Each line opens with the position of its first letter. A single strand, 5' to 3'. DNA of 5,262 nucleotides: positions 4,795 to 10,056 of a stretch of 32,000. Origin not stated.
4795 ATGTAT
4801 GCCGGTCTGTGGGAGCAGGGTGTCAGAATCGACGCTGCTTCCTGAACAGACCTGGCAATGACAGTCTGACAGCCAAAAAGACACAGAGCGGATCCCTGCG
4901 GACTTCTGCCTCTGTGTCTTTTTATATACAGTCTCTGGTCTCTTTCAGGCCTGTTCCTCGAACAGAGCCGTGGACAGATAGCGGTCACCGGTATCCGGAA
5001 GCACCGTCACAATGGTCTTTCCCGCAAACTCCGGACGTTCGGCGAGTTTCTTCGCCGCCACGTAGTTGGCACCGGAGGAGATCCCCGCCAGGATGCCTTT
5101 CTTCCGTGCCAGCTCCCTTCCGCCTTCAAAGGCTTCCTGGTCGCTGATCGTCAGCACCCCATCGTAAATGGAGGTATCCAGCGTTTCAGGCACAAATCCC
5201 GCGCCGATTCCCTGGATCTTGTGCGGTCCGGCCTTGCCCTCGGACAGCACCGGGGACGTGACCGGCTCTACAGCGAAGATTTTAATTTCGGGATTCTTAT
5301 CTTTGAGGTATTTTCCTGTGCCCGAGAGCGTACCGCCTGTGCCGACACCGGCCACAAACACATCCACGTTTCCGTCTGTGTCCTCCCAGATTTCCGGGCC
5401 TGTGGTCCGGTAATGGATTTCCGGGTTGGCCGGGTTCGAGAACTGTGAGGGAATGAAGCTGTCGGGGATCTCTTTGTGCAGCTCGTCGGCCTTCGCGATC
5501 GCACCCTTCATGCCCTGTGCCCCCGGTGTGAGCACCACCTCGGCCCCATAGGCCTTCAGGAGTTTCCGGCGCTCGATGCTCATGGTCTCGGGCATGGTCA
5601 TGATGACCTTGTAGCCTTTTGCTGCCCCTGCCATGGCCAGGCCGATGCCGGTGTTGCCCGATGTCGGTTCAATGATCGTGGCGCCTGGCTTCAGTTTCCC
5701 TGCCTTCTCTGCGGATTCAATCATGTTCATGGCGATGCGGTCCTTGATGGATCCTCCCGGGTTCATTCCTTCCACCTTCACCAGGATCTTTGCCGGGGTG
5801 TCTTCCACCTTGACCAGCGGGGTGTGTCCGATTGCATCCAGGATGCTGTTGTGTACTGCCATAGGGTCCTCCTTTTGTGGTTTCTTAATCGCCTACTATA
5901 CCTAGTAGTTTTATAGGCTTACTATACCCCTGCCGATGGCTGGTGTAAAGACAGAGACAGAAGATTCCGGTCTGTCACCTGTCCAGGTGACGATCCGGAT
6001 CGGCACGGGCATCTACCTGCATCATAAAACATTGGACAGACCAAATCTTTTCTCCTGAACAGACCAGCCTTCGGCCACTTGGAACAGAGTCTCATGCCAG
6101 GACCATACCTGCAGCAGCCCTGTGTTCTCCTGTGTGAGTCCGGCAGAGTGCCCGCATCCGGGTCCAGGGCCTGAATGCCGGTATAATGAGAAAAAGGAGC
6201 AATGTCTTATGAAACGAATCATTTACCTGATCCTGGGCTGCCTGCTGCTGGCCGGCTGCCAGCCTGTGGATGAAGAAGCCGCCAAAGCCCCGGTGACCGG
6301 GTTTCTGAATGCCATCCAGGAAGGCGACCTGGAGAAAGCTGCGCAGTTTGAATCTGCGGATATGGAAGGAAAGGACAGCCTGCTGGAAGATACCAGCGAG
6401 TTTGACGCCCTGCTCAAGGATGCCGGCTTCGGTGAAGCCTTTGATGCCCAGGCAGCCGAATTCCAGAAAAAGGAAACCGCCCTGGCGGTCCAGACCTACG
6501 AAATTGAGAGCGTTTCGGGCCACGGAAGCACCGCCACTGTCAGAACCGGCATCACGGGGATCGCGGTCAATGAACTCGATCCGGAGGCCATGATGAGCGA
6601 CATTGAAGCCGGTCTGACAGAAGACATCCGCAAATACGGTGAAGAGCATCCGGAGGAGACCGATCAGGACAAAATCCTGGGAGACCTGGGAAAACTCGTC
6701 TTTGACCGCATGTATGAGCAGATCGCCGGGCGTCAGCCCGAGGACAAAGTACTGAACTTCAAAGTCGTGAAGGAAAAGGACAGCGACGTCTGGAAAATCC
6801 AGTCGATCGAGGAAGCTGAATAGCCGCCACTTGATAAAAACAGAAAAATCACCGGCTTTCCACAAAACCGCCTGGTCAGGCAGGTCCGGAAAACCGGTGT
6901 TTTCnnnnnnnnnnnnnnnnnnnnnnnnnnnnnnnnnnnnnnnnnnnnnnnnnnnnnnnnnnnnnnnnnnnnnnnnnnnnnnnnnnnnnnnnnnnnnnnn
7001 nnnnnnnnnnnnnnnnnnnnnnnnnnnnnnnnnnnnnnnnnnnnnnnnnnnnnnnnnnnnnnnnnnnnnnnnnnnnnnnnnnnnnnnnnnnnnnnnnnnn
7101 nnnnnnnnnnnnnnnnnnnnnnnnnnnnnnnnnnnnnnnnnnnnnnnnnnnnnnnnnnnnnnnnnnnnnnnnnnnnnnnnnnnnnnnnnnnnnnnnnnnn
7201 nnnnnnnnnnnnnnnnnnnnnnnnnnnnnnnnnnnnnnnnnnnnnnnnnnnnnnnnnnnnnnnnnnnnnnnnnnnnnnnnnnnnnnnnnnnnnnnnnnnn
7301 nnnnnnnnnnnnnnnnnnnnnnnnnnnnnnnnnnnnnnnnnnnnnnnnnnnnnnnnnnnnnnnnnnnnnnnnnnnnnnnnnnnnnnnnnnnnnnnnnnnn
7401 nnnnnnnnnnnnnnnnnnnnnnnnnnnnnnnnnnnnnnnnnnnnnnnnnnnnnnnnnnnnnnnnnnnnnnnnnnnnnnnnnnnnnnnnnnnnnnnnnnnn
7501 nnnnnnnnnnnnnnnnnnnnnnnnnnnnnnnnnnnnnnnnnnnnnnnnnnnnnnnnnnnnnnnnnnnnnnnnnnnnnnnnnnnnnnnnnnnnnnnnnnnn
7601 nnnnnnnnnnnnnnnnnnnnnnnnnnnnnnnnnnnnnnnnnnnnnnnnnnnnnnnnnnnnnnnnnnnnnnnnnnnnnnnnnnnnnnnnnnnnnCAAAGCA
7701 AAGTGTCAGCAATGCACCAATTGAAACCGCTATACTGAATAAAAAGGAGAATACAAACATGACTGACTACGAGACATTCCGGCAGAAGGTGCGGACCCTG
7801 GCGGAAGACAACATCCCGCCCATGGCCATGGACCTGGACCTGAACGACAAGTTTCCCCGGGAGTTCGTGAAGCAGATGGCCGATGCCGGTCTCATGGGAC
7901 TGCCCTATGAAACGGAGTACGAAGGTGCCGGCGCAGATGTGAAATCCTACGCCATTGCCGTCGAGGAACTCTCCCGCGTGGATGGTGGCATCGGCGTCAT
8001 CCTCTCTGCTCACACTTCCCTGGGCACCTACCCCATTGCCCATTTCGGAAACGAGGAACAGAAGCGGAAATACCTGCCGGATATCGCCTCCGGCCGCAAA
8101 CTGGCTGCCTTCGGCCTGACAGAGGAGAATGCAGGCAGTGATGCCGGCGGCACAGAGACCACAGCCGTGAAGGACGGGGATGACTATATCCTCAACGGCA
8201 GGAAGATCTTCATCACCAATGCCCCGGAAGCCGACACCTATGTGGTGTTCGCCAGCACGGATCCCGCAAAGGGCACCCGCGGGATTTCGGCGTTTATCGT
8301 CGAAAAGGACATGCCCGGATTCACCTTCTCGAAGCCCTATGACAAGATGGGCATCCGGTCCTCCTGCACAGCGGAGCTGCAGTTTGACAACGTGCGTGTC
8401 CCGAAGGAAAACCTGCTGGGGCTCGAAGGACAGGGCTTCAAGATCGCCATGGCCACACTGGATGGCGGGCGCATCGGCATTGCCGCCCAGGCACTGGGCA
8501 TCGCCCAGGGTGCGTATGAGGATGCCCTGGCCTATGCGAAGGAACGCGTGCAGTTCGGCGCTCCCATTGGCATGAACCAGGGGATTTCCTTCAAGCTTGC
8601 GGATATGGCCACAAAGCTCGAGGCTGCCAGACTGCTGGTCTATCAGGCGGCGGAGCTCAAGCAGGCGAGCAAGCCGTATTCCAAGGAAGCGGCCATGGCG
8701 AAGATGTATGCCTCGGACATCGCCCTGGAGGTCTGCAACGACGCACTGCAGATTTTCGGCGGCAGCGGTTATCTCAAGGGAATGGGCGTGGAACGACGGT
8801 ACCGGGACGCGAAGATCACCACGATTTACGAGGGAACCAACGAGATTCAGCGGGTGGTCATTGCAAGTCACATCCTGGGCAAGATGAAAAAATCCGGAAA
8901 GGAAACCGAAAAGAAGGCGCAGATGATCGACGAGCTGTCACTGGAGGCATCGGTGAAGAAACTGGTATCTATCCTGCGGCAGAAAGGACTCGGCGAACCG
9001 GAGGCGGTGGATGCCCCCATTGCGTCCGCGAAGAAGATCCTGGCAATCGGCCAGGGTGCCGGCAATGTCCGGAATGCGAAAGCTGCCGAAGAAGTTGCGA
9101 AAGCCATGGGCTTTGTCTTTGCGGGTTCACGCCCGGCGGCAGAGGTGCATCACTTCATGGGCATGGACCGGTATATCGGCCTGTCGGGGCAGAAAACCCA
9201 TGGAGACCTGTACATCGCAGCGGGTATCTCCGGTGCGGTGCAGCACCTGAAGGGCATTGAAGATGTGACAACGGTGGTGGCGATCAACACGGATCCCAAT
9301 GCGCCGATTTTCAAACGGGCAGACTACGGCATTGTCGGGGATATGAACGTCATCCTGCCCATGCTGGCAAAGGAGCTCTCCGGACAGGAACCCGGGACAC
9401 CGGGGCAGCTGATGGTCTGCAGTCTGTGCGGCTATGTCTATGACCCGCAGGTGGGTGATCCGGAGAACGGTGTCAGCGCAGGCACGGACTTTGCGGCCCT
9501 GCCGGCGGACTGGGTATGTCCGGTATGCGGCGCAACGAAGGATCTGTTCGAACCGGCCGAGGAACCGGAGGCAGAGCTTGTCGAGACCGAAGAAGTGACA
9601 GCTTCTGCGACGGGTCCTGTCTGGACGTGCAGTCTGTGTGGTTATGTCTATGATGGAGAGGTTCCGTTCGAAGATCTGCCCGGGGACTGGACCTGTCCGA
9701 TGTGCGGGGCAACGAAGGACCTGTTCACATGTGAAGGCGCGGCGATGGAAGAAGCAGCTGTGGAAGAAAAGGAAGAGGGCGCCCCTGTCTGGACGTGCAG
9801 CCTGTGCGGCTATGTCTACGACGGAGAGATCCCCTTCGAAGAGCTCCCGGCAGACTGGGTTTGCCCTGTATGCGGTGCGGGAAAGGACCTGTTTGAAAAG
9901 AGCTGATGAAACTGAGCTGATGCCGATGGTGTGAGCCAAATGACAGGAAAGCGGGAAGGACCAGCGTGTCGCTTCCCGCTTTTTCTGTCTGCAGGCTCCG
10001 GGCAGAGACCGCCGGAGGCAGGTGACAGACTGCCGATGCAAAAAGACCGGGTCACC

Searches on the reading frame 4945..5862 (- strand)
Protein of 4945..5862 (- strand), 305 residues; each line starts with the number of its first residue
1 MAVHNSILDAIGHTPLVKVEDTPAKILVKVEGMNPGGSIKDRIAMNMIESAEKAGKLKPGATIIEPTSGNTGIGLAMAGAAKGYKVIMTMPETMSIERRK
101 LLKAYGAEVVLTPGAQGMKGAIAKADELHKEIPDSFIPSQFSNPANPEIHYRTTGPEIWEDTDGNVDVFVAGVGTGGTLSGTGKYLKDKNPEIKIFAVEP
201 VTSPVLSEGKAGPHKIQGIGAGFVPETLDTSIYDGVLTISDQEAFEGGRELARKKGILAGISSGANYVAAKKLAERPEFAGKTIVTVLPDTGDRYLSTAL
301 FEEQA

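Call 8: search_protein_families(library=pfam, proteins=[window:4945-5862:-], max_evalue=0.001)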
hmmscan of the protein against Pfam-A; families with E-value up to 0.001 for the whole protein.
window:4945-5862:- (305 aa): 1 family
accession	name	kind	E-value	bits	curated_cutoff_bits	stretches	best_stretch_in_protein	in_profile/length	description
PF00291.31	PALP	-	7.5e-84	282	35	1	7-290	1-295/295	Pyridoxal-phosphate dependent enzyme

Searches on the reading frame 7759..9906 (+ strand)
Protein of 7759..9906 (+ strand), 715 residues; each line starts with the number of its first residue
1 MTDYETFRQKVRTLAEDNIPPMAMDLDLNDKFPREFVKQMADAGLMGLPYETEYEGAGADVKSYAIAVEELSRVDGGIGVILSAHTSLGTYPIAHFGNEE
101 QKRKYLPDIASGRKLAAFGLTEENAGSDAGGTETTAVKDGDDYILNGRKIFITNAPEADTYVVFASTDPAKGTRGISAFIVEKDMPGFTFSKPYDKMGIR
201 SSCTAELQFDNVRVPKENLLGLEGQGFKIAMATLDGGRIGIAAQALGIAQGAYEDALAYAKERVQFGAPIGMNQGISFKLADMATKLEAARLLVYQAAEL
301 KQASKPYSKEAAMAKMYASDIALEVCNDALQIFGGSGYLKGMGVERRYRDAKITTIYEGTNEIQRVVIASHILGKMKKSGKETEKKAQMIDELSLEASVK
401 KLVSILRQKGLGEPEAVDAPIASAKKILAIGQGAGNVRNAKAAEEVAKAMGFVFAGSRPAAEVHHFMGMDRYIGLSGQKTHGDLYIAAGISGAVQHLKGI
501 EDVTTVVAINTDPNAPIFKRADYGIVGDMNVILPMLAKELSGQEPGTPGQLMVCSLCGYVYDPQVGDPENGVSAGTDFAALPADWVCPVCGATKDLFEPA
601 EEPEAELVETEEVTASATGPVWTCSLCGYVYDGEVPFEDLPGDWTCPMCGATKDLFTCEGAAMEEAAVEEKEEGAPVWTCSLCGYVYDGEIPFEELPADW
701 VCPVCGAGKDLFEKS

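Call 8: search_protein_families(library=pfam, proteins=[window:7759-9906:+], max_evalue=0.001)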
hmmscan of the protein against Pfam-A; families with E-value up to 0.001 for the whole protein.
window:7759-9906:+ (715 aa): 11 families
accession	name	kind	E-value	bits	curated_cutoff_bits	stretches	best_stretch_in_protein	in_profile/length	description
PF00441.29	Acyl-CoA_dh_1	-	1.1e-52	178.6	22.4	1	224-372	1-149/150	Acyl-CoA dehydrogenase, C-terminal domain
PF00301.25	Rubredoxin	-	1.7e-38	130.8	23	3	552-597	2-47/47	Rubredoxin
PF02771.21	Acyl-CoA_dh_N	-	3.8e-37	127.6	22.9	1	3-112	3-112/113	Acyl-CoA dehydrogenase, N-terminal domain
PF02770.24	Acyl-CoA_dh_M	-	6.1e-29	100.5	33.3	1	117-212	1-97/97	Acyl-CoA dehydrogenase, middle domain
PF08028.16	Acyl-CoA_dh_2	-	6.3e-28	98.2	22.7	1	239-361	1-133/134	Acyl-CoA dehydrogenase, C-terminal domain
PF00766.25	ETF_alpha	-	5.1e-20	71.7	27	1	421-501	2-81/81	Electron transfer flavoprotein FAD-binding domain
PF21349.2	RUBY_RBDX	-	7.9e-20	70.4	26.5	2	678-713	1-30/30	Rubrerythrin, rubredoxin-like domain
PF04810.20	zf-Sec23_Sec24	-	1.8e-06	28.3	25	0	643-654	23-34/39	Sec23/Sec24 zinc finger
PF22924.1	ACOX_C_alpha1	-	2.2e-05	24.7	27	1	305-363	101-159/169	Acyl-CoA oxidase, C-alpha1 domain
PF07282.18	Cas12f1-like_TNB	-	4.4e-05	24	26.3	0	623-654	30-51/60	Cas12f1-like, TNB domain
PF09723.15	Zn_ribbon_8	-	0.00023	21.5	34.4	0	680-708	8-35/41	Zinc ribbon domain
